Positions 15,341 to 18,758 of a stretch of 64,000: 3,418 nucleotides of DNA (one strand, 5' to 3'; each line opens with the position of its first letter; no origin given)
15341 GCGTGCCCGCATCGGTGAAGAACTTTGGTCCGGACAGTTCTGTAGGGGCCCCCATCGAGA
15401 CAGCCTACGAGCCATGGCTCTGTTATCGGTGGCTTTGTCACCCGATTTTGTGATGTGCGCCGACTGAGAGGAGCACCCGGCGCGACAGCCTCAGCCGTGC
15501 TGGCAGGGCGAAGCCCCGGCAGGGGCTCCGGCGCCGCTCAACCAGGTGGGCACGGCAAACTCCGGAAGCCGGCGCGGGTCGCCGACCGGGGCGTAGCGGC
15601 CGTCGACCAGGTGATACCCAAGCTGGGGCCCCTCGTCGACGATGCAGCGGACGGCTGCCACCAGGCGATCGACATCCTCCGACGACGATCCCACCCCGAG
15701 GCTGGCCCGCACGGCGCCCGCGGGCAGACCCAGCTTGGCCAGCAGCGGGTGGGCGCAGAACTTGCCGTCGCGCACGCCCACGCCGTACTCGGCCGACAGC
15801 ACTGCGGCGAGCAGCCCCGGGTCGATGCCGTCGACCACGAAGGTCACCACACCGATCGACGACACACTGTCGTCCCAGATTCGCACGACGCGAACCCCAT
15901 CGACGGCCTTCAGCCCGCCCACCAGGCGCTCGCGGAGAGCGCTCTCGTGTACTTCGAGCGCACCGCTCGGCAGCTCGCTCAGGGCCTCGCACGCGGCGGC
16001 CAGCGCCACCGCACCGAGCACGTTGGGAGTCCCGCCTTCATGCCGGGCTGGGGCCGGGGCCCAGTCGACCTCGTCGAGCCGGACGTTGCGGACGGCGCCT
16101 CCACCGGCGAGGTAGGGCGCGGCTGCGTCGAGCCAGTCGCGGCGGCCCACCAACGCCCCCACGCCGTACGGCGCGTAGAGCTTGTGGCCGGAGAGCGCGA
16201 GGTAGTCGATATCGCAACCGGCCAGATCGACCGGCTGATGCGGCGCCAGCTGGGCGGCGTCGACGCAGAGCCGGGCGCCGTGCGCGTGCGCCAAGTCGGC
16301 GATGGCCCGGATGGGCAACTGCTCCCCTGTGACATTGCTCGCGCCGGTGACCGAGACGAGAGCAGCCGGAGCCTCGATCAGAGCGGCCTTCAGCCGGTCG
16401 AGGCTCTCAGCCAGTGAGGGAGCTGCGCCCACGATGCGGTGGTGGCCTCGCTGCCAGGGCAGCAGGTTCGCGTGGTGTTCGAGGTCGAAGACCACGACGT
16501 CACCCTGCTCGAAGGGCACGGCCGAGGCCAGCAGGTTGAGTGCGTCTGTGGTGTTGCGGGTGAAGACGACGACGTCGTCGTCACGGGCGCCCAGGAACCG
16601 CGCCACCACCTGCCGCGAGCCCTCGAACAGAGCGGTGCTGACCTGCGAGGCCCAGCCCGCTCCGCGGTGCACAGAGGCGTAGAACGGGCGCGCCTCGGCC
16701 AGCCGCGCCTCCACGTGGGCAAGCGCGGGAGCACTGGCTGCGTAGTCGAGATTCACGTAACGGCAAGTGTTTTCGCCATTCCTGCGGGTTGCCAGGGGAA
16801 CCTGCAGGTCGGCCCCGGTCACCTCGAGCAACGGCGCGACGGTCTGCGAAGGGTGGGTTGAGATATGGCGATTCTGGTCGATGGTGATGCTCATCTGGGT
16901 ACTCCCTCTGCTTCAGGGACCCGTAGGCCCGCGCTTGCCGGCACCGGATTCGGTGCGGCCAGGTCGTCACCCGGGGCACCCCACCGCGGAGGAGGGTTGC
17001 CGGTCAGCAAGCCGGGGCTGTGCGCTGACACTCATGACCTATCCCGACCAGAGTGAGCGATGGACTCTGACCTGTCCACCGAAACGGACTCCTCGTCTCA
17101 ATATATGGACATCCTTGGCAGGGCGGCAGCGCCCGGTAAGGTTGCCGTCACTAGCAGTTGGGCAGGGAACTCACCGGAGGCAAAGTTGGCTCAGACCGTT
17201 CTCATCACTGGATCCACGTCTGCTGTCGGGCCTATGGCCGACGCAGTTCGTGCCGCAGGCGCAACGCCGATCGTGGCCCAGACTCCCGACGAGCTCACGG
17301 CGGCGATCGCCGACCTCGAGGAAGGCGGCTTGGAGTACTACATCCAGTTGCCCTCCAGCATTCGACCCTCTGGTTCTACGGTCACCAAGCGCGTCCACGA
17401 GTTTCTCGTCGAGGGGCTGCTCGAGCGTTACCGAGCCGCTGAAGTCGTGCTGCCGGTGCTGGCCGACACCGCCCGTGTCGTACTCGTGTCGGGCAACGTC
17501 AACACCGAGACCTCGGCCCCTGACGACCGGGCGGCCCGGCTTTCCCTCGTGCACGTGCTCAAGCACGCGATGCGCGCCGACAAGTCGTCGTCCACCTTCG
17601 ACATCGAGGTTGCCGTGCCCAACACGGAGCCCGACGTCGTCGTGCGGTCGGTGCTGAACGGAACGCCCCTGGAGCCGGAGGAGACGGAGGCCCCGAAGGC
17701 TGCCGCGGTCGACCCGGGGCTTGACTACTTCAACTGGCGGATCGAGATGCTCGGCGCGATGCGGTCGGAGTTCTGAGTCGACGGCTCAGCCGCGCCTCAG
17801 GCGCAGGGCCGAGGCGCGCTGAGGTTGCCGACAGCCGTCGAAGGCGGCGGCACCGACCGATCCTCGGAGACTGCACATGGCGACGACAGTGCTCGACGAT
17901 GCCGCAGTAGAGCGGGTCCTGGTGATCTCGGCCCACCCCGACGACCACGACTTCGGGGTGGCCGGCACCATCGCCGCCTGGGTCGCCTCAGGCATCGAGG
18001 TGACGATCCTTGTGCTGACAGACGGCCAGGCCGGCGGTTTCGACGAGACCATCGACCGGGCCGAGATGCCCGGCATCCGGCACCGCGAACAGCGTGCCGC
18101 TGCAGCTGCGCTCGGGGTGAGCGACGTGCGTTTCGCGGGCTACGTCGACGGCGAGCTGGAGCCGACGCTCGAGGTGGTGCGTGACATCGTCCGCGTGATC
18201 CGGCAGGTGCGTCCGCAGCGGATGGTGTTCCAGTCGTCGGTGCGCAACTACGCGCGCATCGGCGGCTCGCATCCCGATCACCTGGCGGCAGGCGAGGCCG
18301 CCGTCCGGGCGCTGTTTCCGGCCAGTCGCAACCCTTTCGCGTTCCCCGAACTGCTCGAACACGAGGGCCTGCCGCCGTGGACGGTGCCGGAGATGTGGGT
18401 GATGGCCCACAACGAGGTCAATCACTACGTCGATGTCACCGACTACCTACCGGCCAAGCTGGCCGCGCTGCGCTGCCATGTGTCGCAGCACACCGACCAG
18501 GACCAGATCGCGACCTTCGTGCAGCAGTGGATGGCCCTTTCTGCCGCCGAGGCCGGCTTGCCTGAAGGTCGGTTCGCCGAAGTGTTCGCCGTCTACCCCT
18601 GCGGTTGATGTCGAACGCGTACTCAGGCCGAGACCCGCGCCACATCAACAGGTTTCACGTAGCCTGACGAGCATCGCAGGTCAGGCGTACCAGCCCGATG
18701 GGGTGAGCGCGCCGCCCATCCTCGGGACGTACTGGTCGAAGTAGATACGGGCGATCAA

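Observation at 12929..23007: Twice-repeated triad: LuxR-GAF regulator, BBE-type FAD oxidase, class-V PLP enzyme, around a PIG-L deacetylase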

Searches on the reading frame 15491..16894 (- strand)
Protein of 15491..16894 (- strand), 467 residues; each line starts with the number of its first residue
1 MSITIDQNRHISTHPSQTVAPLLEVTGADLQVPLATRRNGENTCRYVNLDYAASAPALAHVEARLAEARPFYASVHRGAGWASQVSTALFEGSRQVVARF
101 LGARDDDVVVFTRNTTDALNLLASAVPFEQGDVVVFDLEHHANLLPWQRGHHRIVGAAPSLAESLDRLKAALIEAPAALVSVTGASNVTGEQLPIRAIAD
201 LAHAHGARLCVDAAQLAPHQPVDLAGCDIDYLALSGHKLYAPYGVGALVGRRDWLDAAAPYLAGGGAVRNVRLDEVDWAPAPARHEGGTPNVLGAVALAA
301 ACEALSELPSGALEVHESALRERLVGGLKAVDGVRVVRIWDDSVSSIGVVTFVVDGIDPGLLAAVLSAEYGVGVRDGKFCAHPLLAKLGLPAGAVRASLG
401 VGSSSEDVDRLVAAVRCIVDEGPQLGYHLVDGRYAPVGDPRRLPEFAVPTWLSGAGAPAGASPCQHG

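Call 4: search_protein_families(library=pfam, proteins=[window:15491-16894:-], max_evalue=0.01)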
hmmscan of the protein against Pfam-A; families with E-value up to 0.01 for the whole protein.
window:15491-16894:- (467 aa): 3 families
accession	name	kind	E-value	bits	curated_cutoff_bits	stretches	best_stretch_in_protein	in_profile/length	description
PF00266.25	Aminotran_5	-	4.7e-85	286.2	21.5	1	47-411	1-371/371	Aminotransferase class-V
PF00155.27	Aminotran_1_2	-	0.00047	19.9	19.7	1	91-214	45-187/361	Aminotransferase class I and II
PF01212.27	Beta_elim_lyase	-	0.00078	19.3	27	1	108-258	49-219/288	Beta-eliminating lyase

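Call 9: search_protein_families(library=ncbifam, proteins=[window:15491-16894:-], max_evalue=0.001)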
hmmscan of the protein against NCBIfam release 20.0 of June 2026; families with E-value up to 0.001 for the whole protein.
window:15491-16894:- (467 aa): 21 families
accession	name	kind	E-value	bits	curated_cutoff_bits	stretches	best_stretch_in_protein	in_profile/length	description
TIGR01979.1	sufS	subfamily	6.3e-87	292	475.1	1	44-417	17-397/403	SufS family cysteine desulfurase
NF041166.1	f2_encap_cargo1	exception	6.1e-74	250.2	800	1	47-416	247-621/623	family 2A encapsulin nanocompartment cargo protein cysteine desulfurase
NF008126.0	PRK10874.1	equivalog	1.8e-65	221.6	607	1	47-416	21-393/401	cysteine desulfurase CsdA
TIGR03392.1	FeS_syn_CsdA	equivalog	8.5e-64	216.2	493.6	1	49-416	20-390/398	cysteine desulfurase CsdA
NF006791.0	PRK09295.1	equivalog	1.6e-63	215.2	661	1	42-418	20-401/406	cysteine desulfurase SufS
TIGR01977.1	am_tr_V_EF2568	hypoth_equivalog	5.8e-49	167.1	377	1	49-416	3-374/376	cysteine desulfurase family protein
TIGR01976.1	am_tr_V_VC1184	hypoth_equivalog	2.3e-42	145.7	352.35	1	78-415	51-401/401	cysteine desulfurase-like protein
NF040779.1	Sec_lyase_SclA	exception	1.9e-41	142.2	525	1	88-418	44-376/378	selenocysteine lyase SclA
TIGR03402.1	FeS_nifS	equivalog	1.8e-29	102.7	530.75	1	82-421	37-372/379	cysteine desulfurase NifS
TIGR03235.1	DNA_S_dndA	equivalog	3.5e-23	82.5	480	1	50-369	3-315/353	cysteine desulfurase DndA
NF010611.0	PRK14012.1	equivalog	2.2e-17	63.1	548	1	74-273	40-243/406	IscS subfamily cysteine desulfurase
TIGR02006.1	IscS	equivalog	2.2e-16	59.9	643.2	1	47-272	5-238/402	IscS subfamily cysteine desulfurase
TIGR03403.1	nifS_epsilon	equivalog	2.1e-15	56.4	587.7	1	99-270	53-232/382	NifS family cysteine desulfurase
TIGR04343.1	egtE_PLP_lyase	equivalog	4.2e-15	55.4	400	1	80-414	45-367/370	ergothioneine biosynthesis PLP-dependent enzyme EgtE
NF002806.0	PRK02948.1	subfamily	1.1e-10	41.1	304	1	47-248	2-210/381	IscS subfamily cysteine desulfurase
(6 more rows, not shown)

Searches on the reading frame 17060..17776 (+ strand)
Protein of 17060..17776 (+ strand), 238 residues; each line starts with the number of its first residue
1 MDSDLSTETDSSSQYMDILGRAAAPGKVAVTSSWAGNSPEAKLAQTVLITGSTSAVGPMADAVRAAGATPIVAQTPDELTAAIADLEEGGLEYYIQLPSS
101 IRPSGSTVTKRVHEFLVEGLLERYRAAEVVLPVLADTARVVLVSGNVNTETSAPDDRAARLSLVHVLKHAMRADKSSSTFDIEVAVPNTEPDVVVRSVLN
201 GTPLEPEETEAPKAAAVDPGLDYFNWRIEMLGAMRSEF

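Call 4: search_protein_families(library=pfam, proteins=[window:17060-17776:+], max_evalue=0.01)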
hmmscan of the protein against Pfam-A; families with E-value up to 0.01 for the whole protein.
window:17060-17776:+ (238 aa): 0 families

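Call 9: search_protein_families(library=ncbifam, proteins=[window:17060-17776:+], max_evalue=0.001)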
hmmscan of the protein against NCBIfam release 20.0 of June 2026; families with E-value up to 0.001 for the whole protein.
window:17060-17776:+ (238 aa): 0 families

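Call 46: find_homologous_proteins(query=window:17060-17776:+, max_evalue=0.001)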
Query window:17060-17776:+ (238 aa): 15 proteins with E <= 0.001 among 5737 candidates.
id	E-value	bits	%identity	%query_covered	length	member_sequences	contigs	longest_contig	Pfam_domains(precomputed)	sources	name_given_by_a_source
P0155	1.0e-145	501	100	100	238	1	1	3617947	-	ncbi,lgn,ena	-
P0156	5.3e-72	260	66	82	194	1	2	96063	-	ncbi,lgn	ncbi:MAG: hypothetical protein ACK5MT_18475 [Actinomycetales bacterium]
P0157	1.6e-68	249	65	82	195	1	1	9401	-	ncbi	-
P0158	6.2e-63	231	60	82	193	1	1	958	-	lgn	-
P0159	1.9e-57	213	56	81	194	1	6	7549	-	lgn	-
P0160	3.3e-56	209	55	82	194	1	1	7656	-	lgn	-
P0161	1.2e-54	203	54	82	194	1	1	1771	-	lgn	-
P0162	2.5e-54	202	54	81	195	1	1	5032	-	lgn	-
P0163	3.0e-54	202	54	82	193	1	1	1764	-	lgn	-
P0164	3.6e-54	202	53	83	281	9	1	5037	-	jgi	jgi:hypothetical protein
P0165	6.6e-52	195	54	82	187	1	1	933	-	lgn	-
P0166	4.4e-40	156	57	59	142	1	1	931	-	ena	-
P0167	5.1e-40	156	46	81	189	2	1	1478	-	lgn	-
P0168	7.4e-30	122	41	79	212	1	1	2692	-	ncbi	-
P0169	2.3e-21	95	34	79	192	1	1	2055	-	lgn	-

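Call 47: find_encoding_contigs(protein=P0156, flank=6000, max_places=2)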
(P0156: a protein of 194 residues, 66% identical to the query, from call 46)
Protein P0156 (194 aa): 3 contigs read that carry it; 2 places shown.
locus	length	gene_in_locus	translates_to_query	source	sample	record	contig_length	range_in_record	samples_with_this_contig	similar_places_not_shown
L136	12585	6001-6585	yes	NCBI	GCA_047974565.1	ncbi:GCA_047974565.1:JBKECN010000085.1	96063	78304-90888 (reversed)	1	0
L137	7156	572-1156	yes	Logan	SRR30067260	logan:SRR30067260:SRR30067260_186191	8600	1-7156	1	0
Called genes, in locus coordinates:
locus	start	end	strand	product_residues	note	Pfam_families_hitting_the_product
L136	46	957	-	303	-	PF00106:adh_short, PF08659:KR (weak), PF13561:adh_short_C2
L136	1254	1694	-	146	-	PF10604:Polyketide_cyc2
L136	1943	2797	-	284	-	PF00800:PDT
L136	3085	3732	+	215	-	-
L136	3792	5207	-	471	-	PF00266:Aminotran_5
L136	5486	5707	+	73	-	-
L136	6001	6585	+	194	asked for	-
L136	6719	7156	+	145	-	PF01243:PNPOx_N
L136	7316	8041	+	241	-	PF02585:PIG-L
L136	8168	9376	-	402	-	PF00155:Aminotran_1_2 (faint), PF00266:Aminotran_5, PF01053:Cys_Met_Meta_PP (weak)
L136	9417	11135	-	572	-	PF00392:GntR, PF00155:Aminotran_1_2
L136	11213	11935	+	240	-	PF01243:PNPOx_N (weak), PF12900:Pyridox_ox_2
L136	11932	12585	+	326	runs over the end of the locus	PF00892:EamA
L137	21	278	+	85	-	-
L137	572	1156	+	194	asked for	-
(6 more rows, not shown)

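Call 48: find_encoding_contigs(protein=P0159, flank=6000, max_places=2)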
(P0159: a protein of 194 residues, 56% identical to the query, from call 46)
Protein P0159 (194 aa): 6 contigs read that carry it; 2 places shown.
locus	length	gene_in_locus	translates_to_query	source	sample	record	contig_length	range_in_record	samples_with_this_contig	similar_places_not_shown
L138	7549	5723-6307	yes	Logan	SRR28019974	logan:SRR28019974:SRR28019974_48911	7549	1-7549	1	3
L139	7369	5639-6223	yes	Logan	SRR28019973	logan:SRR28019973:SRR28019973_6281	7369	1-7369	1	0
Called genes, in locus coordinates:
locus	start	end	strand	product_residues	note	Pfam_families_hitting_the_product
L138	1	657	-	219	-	?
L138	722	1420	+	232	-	-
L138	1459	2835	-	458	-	PF00155:Aminotran_1_2 (weak), PF00266:Aminotran_5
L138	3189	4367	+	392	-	PF01494:FAD_binding_3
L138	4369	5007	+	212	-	PF00440:TetR_N, PF16859:TetR_C_11 (weak)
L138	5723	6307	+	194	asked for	-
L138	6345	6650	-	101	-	PF00355:Rieske, PF13806:Rieske_2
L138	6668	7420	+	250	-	PF02585:PIG-L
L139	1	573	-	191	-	?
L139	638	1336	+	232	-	-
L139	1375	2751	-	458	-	PF00155:Aminotran_1_2 (weak), PF00266:Aminotran_5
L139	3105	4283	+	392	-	PF01494:FAD_binding_3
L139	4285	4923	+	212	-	PF00440:TetR_N, PF16859:TetR_C_11 (weak)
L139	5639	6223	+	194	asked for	-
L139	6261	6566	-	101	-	PF00355:Rieske, PF13806:Rieske_2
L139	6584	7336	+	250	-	PF02585:PIG-L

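Call 56: search_protein_families(library=pfam, proteins=[L136:6719-7156:+], max_evalue=0.01)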
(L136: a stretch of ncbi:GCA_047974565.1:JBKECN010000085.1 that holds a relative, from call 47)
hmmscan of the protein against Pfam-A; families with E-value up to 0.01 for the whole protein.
L136:6719-7156:+ (145 aa): 1 family
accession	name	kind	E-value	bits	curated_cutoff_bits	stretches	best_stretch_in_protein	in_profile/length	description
PF01243.27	PNPOx_N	-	3.3e-08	34.4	28.1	1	17-106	4-79/120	Pyridoxamine 5'-phosphate oxidase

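Call 84: search_protein_families(library=padloc, proteins=[window:17186-17776:+], max_evalue=0.001)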
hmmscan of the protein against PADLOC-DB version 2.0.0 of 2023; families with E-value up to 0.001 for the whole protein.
window:17186-17776:+ (196 aa): 0 families

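Call 85: predict_structure(alignment_id=A4)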
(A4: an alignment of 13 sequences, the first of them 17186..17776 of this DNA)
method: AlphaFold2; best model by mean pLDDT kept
length: 196 residues; sequences in the alignment: 13
mean_pLDDT: 81.2   pTM: 0.77
mean pLDDT of the five models: 81.2, 80.0, 79.4, 78.3, 77.4
residues with pLDDT >= 90: 108; 70-90: 42; 50-70: 14; < 50: 32
segments of 3 or more residues with pLDDT < 50: 166-196
pLDDT, mean of each block of 10 residues (from residue 1): 92 95 98 96 95 91 78 83 96 97 63 69 91 94 91 95 57 43 45 36
secondary structure, 60 per line:
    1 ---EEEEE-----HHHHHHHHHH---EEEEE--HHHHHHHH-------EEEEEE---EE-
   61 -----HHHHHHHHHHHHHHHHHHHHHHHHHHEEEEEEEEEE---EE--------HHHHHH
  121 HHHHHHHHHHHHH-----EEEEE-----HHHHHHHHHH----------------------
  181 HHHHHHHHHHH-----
elements in order: E4-8 H14-23 E27-31 H34-41 E49-54 H66-91 E92-101 H115-133 E139-143 H149-158 H181-191

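Call 87: fold_search(model_id=the predicted structure, library=pdb)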
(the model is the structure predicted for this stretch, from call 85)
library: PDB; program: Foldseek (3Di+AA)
matches with E <= 10: 1707; with E <= 0.001: 3
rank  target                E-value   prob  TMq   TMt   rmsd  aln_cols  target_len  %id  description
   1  3e9n_C                3.5e-04  1.00  0.45  0.48   5.7       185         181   17  Crystal structure of a putative short-chain dehydrogenase/reductase from Corynebacterium glutamicum (released 2008-09-02)
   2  3e9n_E                3.9e-04  1.00  0.50  0.53   5.0       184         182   15  Crystal structure of a putative short-chain dehydrogenase/reductase from Corynebacterium glutamicum (released 2008-09-02)
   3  4bms_K                9.1e-04  1.00  0.43  0.36   7.3       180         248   18  Short chain alcohol dehydrogenase from Ralstonia sp. DSM 6428 in complex with NADPH (released 2014-03-19)
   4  4fgs_A                1.4e-03  0.93  0.34  0.29  11.2       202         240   21  Crystal structure of a probable dehydrogenase protein (released 2012-08-15)
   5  4fgs_D                1.8e-03  0.96  0.34  0.30   8.3       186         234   20  Crystal structure of a probable dehydrogenase protein (released 2012-08-15)
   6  9rjk_D                2.0e-03  1.00  0.49  0.40   9.6       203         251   11  Structure of Mycobacterium tuberculosis InhA in complex with pyridomycin derivative KV41a (compound 11) (released 2026-02-11)
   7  3d7l_D                2.4e-03  1.00  0.51  0.50   4.7       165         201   15  The crystal structure of the protein lin1944 from Listeria innocua . (released 2008-07-22)
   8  1bu5_A                2.5e-03  0.98  0.37  0.47   7.4       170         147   13  X-RAY CRYSTAL STRUCTURE OF THE DESULFOVIBRIO VULGARIS (HILDENBOROUGH) APOFLAVODOXIN-RIBOFLAVIN COMPLEX (released 1999-02-09)
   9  7yb1_B                2.9e-03  0.99  0.45  0.37   6.3       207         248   12  Crystal Structure of anthrol reductase (CbAR) in complex with NADP+ (released 2023-06-07)
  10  2msw_MODEL_1_A        3.3e-03  1.00  0.39  0.57   7.7       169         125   10  Ligand-induced folding of a receiver domain (released 2015-02-11)
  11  4trm_D                3.5e-03  1.00  0.49  0.41   8.2       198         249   12  Structure of the apo form of InhA from Mycobacterium tuberculosis (released 2015-04-29)
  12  4i5e_A                3.8e-03  0.95  0.39  0.32   7.7       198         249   16  Crystal structure of Ralstonia sp. alcohol dehydrogenase in complex with NADP+ (released 2013-06-12)
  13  5va8_A                4.0e-03  0.97  0.40  0.32   8.0       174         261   15  Crystal Structure of Short-chain dehydrogenase/reductase SDR from Burkholderia phymatum in complex with NADP (released 2017-04-26)
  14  2bhn_A                4.0e-03  0.93  0.36  0.34  17.7       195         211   12  XPF from Aeropyrum pernix (released 2005-02-23)
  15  4r1o_E                4.3e-03  0.77  0.29  0.15   9.3       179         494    9  Crystal Structure of Thermophilic Geobacillus kaustophilus L-Arabinose isomerase (released 2015-08-12)
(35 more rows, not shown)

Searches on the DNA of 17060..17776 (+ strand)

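Call 70: search_rna_families(sources=[L136, L138, L134], threshold=gathering)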
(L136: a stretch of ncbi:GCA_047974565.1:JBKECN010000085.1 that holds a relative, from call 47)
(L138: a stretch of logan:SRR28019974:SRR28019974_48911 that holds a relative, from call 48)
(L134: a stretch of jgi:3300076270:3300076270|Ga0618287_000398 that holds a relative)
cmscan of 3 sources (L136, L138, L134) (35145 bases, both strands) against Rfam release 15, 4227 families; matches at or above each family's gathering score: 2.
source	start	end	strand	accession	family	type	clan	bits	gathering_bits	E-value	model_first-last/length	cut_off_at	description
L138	2864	2977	-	RF00634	SAM-IV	Cis-reg; riboswitch;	CL00012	114.5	38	1.1e-20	1-116/116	no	SAM (S-adenosyl methionine) riboswitch aptamer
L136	5235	5348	-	RF00634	SAM-IV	Cis-reg; riboswitch;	CL00012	109.9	38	1.2e-19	1-116/116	no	SAM (S-adenosyl methionine) riboswitch aptamer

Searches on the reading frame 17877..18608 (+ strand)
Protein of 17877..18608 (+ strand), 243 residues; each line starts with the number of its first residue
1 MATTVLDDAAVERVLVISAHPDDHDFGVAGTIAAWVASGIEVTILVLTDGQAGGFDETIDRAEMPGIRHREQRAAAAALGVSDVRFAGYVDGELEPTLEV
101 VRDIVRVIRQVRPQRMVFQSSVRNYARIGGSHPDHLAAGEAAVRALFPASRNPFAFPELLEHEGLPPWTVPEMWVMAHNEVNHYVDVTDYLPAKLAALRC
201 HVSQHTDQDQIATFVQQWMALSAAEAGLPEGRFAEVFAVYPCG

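Call 4: search_protein_families(library=pfam, proteins=[window:17877-18608:+], max_evalue=0.01)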
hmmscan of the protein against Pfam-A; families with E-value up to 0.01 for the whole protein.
window:17877-18608:+ (243 aa): 1 family
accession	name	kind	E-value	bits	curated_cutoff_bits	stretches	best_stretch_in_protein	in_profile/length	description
PF02585.22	PIG-L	-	1.4e-27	97.2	28.2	1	15-145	1-128/129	GlcNAc-PI de-N-acetylase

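Call 9: search_protein_families(library=ncbifam, proteins=[window:17877-18608:+], max_evalue=0.001)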
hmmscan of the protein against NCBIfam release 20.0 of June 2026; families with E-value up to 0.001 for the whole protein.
window:17877-18608:+ (243 aa): 4 families
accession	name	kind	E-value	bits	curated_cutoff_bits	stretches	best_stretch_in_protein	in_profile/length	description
TIGR04001.1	thiol_BshB1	equivalog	7e-28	97.9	182.5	1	14-219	4-194/226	bacillithiol biosynthesis deacetylase BshB1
TIGR04000.1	thiol_BshB2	equivalog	2.1e-25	89.7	195.25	1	13-206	2-186/217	bacillithiol biosynthesis deacetylase BshB2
TIGR03446.1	mycothiol_Mca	equivalog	2.9e-16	59.9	277.15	1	13-159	2-162/283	mycothiol conjugate amidase Mca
TIGR03445.1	mycothiol_MshB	equivalog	6.7e-14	52.4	224.35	1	15-88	1-81/284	N-acetyl-1-D-myo-inositol-2-amino-2-deoxy-alpha-D-glucopyranoside deacetylase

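Call 84: search_protein_families(library=padloc, proteins=[window:17877-18608:+], max_evalue=0.001)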
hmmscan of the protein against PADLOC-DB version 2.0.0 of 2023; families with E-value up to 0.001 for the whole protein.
window:17877-18608:+ (243 aa): 0 families
